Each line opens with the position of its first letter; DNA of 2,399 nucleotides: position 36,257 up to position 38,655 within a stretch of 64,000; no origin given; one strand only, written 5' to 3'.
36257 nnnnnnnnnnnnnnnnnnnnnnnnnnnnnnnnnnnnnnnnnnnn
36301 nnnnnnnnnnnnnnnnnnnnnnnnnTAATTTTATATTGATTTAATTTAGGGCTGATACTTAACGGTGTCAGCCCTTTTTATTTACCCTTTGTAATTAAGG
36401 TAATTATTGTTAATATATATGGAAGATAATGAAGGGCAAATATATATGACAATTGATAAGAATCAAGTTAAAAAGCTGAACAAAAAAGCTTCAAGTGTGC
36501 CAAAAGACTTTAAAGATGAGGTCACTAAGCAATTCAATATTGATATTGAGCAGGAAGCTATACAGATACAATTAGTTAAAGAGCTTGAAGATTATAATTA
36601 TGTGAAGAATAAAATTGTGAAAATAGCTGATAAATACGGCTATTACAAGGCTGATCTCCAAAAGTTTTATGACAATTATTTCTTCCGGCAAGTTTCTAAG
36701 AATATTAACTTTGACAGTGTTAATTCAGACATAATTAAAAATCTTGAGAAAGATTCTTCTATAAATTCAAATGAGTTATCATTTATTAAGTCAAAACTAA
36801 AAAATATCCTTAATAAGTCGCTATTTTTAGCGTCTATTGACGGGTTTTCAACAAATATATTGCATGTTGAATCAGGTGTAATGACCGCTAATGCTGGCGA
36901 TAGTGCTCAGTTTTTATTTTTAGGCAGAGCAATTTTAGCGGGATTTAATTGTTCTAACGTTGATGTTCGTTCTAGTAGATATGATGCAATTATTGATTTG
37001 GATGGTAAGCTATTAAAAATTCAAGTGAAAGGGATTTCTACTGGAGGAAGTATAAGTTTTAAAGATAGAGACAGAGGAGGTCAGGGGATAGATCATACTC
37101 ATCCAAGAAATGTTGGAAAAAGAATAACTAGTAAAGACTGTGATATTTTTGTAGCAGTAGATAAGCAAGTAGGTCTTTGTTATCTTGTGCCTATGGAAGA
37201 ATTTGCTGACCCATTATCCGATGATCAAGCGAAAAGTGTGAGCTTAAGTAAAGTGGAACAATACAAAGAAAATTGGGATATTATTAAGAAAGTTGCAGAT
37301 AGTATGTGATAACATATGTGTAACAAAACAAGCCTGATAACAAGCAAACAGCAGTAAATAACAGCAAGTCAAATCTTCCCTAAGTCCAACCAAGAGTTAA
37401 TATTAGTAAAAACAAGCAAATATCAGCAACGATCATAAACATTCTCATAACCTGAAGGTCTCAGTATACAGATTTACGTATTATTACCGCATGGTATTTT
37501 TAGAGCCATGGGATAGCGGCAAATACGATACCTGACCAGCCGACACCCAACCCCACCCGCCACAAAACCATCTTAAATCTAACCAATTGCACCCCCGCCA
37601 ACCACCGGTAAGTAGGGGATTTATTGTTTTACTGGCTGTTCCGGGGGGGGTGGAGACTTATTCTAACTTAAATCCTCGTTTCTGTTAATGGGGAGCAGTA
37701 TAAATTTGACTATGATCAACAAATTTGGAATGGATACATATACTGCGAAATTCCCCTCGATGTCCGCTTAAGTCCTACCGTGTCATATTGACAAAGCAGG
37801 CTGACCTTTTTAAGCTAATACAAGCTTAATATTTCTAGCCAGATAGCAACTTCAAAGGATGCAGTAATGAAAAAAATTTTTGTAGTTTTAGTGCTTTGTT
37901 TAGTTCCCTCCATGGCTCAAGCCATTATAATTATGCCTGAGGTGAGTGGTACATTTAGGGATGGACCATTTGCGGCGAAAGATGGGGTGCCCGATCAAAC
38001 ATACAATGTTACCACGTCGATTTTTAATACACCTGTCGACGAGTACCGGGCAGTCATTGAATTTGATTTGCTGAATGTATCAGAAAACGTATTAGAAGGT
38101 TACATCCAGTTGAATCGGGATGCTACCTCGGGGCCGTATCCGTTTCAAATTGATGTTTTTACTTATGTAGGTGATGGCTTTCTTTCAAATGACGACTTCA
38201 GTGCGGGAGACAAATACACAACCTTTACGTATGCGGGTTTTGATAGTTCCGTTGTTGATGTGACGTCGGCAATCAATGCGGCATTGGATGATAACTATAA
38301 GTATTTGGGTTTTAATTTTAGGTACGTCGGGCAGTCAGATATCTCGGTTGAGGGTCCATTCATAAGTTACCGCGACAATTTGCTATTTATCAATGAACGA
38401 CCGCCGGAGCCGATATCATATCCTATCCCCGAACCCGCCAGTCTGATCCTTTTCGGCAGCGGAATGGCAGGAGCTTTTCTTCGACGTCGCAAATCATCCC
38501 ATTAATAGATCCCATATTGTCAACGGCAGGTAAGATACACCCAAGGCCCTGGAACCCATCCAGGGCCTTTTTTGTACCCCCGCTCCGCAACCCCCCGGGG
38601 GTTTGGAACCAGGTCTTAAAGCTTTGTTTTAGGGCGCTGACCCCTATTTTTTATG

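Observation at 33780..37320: AT-rich defense islet: EVE(PUA-like)-HNH nuclease + Vsr + C5-cytosine methyltransferase + putative restriction endonuclease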

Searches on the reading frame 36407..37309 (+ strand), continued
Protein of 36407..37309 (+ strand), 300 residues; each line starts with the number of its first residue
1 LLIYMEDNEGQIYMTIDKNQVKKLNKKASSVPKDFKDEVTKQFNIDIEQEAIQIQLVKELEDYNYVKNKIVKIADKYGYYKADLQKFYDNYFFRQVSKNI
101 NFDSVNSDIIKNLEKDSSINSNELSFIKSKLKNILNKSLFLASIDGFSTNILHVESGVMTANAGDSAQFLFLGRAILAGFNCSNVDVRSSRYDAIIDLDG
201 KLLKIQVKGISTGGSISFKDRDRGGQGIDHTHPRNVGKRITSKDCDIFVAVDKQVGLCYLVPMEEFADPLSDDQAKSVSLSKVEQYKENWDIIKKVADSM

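Call 47: find_related_loci(query=A3, collection=metagenome_contigs, flank=5000)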
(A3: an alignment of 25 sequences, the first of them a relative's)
Query A3 (296 aa) in metagenome_contigs; peptide patterns used: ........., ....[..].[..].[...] (x = any residue, [..] = any of these).
143 stretches matched a pattern; 113 encode a relative of the query (tblastn E <= 1e-3); the best 80 are kept; 80 distinct loci.
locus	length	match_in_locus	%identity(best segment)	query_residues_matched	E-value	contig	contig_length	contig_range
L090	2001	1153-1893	60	51-296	6e-104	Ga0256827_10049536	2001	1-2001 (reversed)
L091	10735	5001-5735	57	49-293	1e-96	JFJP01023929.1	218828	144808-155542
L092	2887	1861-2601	60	51-295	2e-97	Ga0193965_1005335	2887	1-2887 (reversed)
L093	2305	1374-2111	60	51-295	1e-98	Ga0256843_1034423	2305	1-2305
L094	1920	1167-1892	62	51-291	4e-100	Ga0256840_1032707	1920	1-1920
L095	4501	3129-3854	61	51-291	7e-95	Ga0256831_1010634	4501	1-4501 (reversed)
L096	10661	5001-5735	59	51-295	4e-94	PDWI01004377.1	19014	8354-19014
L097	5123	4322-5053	59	51-293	4e-93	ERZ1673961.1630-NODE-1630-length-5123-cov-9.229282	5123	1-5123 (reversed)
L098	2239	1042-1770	57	51-293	2e-96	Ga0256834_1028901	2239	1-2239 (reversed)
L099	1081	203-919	60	53-290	3e-101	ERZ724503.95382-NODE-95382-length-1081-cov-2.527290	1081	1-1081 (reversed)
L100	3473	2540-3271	58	51-293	2e-93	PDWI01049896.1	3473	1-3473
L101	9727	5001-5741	58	51-295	4e-92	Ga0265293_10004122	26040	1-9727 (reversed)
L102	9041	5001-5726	58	53-293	6e-92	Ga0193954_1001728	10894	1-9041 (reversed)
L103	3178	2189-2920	57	51-293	3e-93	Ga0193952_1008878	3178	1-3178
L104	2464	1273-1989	58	51-289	1e-94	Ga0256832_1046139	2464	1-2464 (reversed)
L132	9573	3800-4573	52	30-292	1e-82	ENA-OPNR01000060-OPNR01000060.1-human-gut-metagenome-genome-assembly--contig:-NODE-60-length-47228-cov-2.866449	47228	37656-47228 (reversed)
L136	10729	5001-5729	54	51-295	5e-82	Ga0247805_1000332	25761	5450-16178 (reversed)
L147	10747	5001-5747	52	36-289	1e-77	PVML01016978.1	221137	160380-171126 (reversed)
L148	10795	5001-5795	49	29-294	3e-77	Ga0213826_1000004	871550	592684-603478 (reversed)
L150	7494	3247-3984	49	44-292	4e-77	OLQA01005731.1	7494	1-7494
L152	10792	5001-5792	50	29-293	3e-77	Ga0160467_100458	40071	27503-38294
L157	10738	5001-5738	48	44-292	1e-75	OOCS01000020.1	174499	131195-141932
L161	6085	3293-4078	48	30-296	6e-76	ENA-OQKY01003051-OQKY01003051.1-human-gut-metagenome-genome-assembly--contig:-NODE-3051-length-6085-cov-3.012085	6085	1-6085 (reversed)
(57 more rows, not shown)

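Call 53: search_protein_families(library=pfam, proteins=[L148:4112-4795:+, L148:3514-4101:+, L148:5980-8529:-, L148:8534-9484:-, L148:9481-10686:-, L148:1354-2097:-, L148:3057-3335:+], max_evalue=0.01)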
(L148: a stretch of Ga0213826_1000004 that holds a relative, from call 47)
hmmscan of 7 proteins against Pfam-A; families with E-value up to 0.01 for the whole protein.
L148:4112-4795:+ (227 aa): 1 family
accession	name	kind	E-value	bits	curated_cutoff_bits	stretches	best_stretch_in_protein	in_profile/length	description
PF01844.29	HNH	-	2.9e-06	27.8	21.4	1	168-222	1-46/47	HNH endonuclease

L148:3514-4101:+ (195 aa): 0 families

L148:5980-8529:- (849 aa): 2 families
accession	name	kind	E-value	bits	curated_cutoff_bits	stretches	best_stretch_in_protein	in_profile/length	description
PF10592.14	AIPR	-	3.9e-66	224.3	25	1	272-601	1-305/308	AIPR protein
PF22879.1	AIPR_N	-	0.00013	22.4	28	1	45-119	16-87/151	Abortive infection phage resistance protein N-terminal domain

L148:8534-9484:- (316 aa): 1 family
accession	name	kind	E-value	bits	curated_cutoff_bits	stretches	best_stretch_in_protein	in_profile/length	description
PF14390.12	DUF4420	-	2.1e-33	116.3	27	1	29-308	29-305/306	Putative PD-(D/E)XK family member, (DUF4420)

L148:9481-10686:- (401 aa): 1 family
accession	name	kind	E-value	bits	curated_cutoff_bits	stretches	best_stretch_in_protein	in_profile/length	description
PF10593.14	Z1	-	5.6e-38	131.2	25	1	3-113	115-225/228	Z1 domain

L148:1354-2097:- (247 aa): 0 families

L148:3057-3335:+ (92 aa): 1 family
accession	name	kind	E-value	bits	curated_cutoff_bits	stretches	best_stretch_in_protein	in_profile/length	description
PF13443.12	HTH_26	-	0.00064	20.4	22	1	42-81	18-57/63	Cro/C1-type HTH DNA-binding domain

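Call 58: predict_structure(alignment_id=A3)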
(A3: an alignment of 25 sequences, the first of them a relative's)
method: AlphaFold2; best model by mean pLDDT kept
length: 296 residues; sequences in the alignment: 25
mean_pLDDT: 79.6   pTM: 0.49
mean pLDDT of the five models: 79.6, 79.1, 78.5, 77.7, 77.3
residues with pLDDT >= 90: 127; 70-90: 96; 50-70: 38; < 50: 35
segments of 3 or more residues with pLDDT < 50: 1-7, 141-159, 220-225
pLDDT, mean of each block of 10 residues (from residue 1): 47 92 90 91 91 95 94 95 84 72 78 81 72 55 40 42 85 92 72 95 81 72 49 75 90 91 91 91 96 94
secondary structure, 60 per line:
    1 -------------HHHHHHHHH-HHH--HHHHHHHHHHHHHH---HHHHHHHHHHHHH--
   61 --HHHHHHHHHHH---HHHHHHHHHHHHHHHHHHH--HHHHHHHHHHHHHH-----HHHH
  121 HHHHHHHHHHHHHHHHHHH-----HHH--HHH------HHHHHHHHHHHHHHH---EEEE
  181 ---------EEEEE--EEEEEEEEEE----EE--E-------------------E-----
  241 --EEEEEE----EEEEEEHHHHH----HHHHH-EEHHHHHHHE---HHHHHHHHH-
elements in order: H14-22 H29-42 H46-58 H63-73 H77-95 H98-111 H117-139 H159-173 E177-180 E190-194 E197-206 E243-248 E253-258 H259-263 H268-272 H276-282 H287-295

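Call 62: fold_search(model_id=the predicted structure, library=pdb)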
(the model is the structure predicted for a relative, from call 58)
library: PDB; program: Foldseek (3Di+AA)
matches with E <= 10: 198; with E <= 0.001: 4
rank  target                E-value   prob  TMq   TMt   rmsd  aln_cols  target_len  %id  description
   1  2ost_A                5.6e-07  1.00  0.37  0.71   3.0       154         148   22  The structure of a bacterial homing endonuclease : I-Ssp6803I (released 2007-03-20)
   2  2ost_B                3.3e-06  1.00  0.37  0.70   4.0       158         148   24  The structure of a bacterial homing endonuclease : I-Ssp6803I (released 2007-03-20)
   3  2ost_C                9.5e-06  1.00  0.34  0.68   4.1       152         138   22  The structure of a bacterial homing endonuclease : I-Ssp6803I (released 2007-03-20)
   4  2ost_D                1.9e-05  1.00  0.30  0.62   7.3       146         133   22  The structure of a bacterial homing endonuclease : I-Ssp6803I (released 2007-03-20)
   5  2eo0_A                1.2e-03  1.00  0.28  0.55   6.9       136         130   16  Crystal Structure of Holliday Junction Resolvase ST1444 (released 2007-10-02)
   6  9qcc_Y                4.1e-03  1.00  0.26  0.20   7.3       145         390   14  Activated XauSPARDA filament assembly with bound dsDNA substrate (released 2025-12-17)
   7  2eo0_B                4.9e-03  1.00  0.27  0.55   7.0       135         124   14  Crystal Structure of Holliday Junction Resolvase ST1444 (released 2007-10-02)
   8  4tkd_B                4.9e-03  0.98  0.22  0.46   7.9       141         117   16  Sulfolobus solfataricus HJC mutants (released 2015-08-12)
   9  4tkd_A                6.6e-03  0.98  0.23  0.46   8.0       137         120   15  Sulfolobus solfataricus HJC mutants (released 2015-08-12)
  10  4tkd_C                7.0e-03  0.97  0.23  0.44   7.8       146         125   15  Sulfolobus solfataricus HJC mutants (released 2015-08-12)
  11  1gef_A                9.3e-03  1.00  0.25  0.55   6.9       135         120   12  Crystal structure of the archaeal holliday junction resolvase HJC (released 2001-03-21)
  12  9jsz_B                9.9e-03  1.00  0.27  0.21   5.4       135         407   16  active NbaSPARDA complexes (released 2025-04-02)
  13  9qcc_E                1.1e-02  0.99  0.24  0.18   8.8       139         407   16  Activated XauSPARDA filament assembly with bound dsDNA substrate (released 2025-12-17)
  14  4tkd_D                1.3e-02  0.98  0.25  0.53   6.9       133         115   19  Sulfolobus solfataricus HJC mutants (released 2015-08-12)
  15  9qcc_M                1.8e-02  1.00  0.30  0.23   5.5       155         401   16  Activated XauSPARDA filament assembly with bound dsDNA substrate (released 2025-12-17)
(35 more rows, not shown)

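Call 83: search_protein_families(library=pfam, proteins=[L132:2081-2617:+, L132:4667-5209:+, L150:1778-2479:+, L150:4222-4635:+, L157:3533-4081:+, L157:949-2577:+, L161:1711-2610:+, L161:4184-4726:+, L147:1680-3257:+, L136:5870-6511:+], max_evalue=0.01)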
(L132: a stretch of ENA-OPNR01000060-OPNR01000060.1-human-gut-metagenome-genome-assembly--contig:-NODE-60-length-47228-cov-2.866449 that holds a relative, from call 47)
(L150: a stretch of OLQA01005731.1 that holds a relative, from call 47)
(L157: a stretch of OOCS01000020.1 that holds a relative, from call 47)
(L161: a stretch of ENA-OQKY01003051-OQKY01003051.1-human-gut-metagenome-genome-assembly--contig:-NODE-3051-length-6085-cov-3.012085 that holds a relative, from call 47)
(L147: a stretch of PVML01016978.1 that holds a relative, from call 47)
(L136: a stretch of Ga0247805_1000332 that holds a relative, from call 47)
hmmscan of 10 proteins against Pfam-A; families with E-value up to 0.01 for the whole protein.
L132:2081-2617:+ (178 aa): 2 families
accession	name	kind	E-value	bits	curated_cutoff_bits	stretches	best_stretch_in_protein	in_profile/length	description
PF13567.11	DUF4131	-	2.7e-12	47.1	31.6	1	2-89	69-157/165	Domain of unknown function (DUF4131)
PF03772.21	Competence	-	8.3e-05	22.5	23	1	135-164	2-31/270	Competence protein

L132:4667-5209:+ (180 aa): 1 family
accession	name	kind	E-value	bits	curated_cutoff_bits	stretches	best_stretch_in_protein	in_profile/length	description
PF09504.16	RE_Bsp6I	-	9.8e-05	22.5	25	1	23-131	33-152/179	Bsp6I restriction endonuclease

L150:1778-2479:+ (233 aa): 0 families

L150:4222-4635:+ (137 aa): 1 family
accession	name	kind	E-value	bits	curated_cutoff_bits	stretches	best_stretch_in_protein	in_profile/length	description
PF09504.16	RE_Bsp6I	-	0.0086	16.2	25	0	25-87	78-151/179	Bsp6I restriction endonuclease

L157:3533-4081:+ (182 aa): 0 families

L157:949-2577:+ (542 aa): 11 families
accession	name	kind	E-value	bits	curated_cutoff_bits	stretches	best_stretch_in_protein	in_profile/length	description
PF05958.17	tRNA_U5-meth_tr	-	3.5e-18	66.2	23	1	399-540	204-357/357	tRNA (Uracil-5-)-methyltransferase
PF13847.12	Methyltransf_31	-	9e-14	51.8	27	1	396-500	3-113/145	Methyltransferase domain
PF05175.20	MTS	-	8.4e-08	32.5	23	1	396-472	31-107/170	Methyltransferase small domain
PF13649.12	Methyltransf_25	-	1.8e-07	32.2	27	1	400-469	1-70/97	Methyltransferase domain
PF02475.24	TRM5-TYW2_MTfase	-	6e-07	30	28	1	374-489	12-132/164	TRM5/TYW2 methyltransferase domain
PF03602.21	Cons_hypoth95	-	7.3e-06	26.2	24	1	395-473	40-123/182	Conserved hypothetical protein 95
PF09445.16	Methyltransf_15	-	2e-05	24.7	22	1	398-477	2-85/165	RNA cap guanine-N2 methyltransferase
PF01555.25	N6_N4_Mtase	-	6.2e-05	23.5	26.7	1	396-436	181-221/221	DNA methylase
PF08241.18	Methyltransf_11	-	0.00033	21.7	21.2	1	405-463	5-60/95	Methyltransferase domain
PF06325.19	PrmA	-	0.0016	18.5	22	1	397-453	162-221/296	Ribosomal protein L11 methyltransferase (PrmA)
PF08242.18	Methyltransf_12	-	0.0057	17.8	30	0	405-468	5-70/98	Methyltransferase domain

L161:1711-2610:+ (299 aa): 4 families
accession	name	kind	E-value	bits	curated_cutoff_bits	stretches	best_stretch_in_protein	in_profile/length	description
PF04471.18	Mrr_cat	-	3.6e-29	101.6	21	1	160-274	2-113/115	Restriction endonuclease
PF14338.12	Mrr_N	-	6.4e-17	61.9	29.5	1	12-92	1-79/87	Mrr N-terminal domain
PF22722.2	NA-iREase1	-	1.6e-14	54.2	27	1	167-273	1-105/106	NACHT-associated inactive Restriction Endonuclease 1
PF13156.12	Mrr_cat_2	-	4.6e-05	23.7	22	1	185-279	23-117/127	Restriction endonuclease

L161:4184-4726:+ (180 aa): 1 family
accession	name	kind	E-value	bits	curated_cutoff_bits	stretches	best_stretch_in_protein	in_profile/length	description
PF09504.16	RE_Bsp6I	-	0.00011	22.4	25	1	23-130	33-151/179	Bsp6I restriction endonuclease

L147:1680-3257:+ (525 aa): 2 families
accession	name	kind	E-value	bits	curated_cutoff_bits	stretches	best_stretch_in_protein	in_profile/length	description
PF20731.2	RE_NgoFVII_C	-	3.9e-05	24.1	23.8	1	431-501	64-130/131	NgoFVII C-terminal B3-like DNA-binding domain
PF06810.17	Phage_scaffold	-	0.0058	17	35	1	100-171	46-115/170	Phage capsid assembly scaffolding protein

L136:5870-6511:+ (213 aa): 0 families

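Call 87: find_encoding_contigs(protein=P0033, flank=2000, max_places=2)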
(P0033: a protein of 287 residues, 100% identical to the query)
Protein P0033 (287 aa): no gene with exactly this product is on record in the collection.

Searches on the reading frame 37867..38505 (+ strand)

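Call 3: search_protein_families(library=pfam, proteins=[window:37867-38505:+], max_evalue=0.1)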
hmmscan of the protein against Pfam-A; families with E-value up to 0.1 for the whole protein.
window:37867-38505:+ (212 aa): 1 family
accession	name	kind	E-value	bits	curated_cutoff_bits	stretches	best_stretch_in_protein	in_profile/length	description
PF07589.16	PEP-CTERM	-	4.9e-07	30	20.7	1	186-208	1-24/24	PEP-CTERM motif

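Call 4: search_protein_families(library=ncbifam, proteins=[window:37867-38505:+], max_evalue=0.1)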
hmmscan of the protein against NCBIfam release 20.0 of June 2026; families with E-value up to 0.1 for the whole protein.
window:37867-38505:+ (212 aa): 9 families
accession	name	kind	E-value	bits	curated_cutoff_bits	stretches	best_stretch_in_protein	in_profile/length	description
TIGR02595.1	PEP_CTERM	domain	6.1e-06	26.7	16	1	187-210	1-24/24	PEP-CTERM sorting domain-containing protein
NF033554.9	floc_PepA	equivalog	5.7e-05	23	80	1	186-210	236-260/261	flocculation-associated PEP-CTERM protein PepA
NF038125.1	PEP_CTERM_THxN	subfamily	0.00036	20.2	85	1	187-209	223-245/246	THxN family PEP-CTERM protein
NF041538.1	PEP_EDSA_1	subfamily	0.0017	18.1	100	1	187-209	284-307/307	EDSAP-1 family PEP-CTERM protein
NF041927.1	Xrt_dep_XDP1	equivalog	0.0023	18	125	1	183-209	216-241/242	exosortase-dependent surface protein XDP1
NF035944.1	PEPxxWA-CTERM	domain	0.018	15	35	1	187-208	1-24/24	PEPxxWA-CTERM sorting domain-containing protein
NF038120.1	PEP_CTERM_QFxxD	subfamily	0.02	14.8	80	1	186-209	192-215/215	NF038120 family PEP-CTERM protein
NF038129.1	PEP_NF038129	equivalog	0.022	14.6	65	1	141-208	127-193/194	NF038129 family PEP-CTERM protein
NF033947.0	PEP-cistern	hypoth_equivalog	0.093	12.5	60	0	185-209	171-195/195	cistern family PEP-CTERM protein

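Call 5: search_protein_families(library=padloc, proteins=[window:37867-38505:+], max_evalue=0.1)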
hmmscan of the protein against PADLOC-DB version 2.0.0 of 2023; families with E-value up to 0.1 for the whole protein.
window:37867-38505:+ (212 aa): 0 families
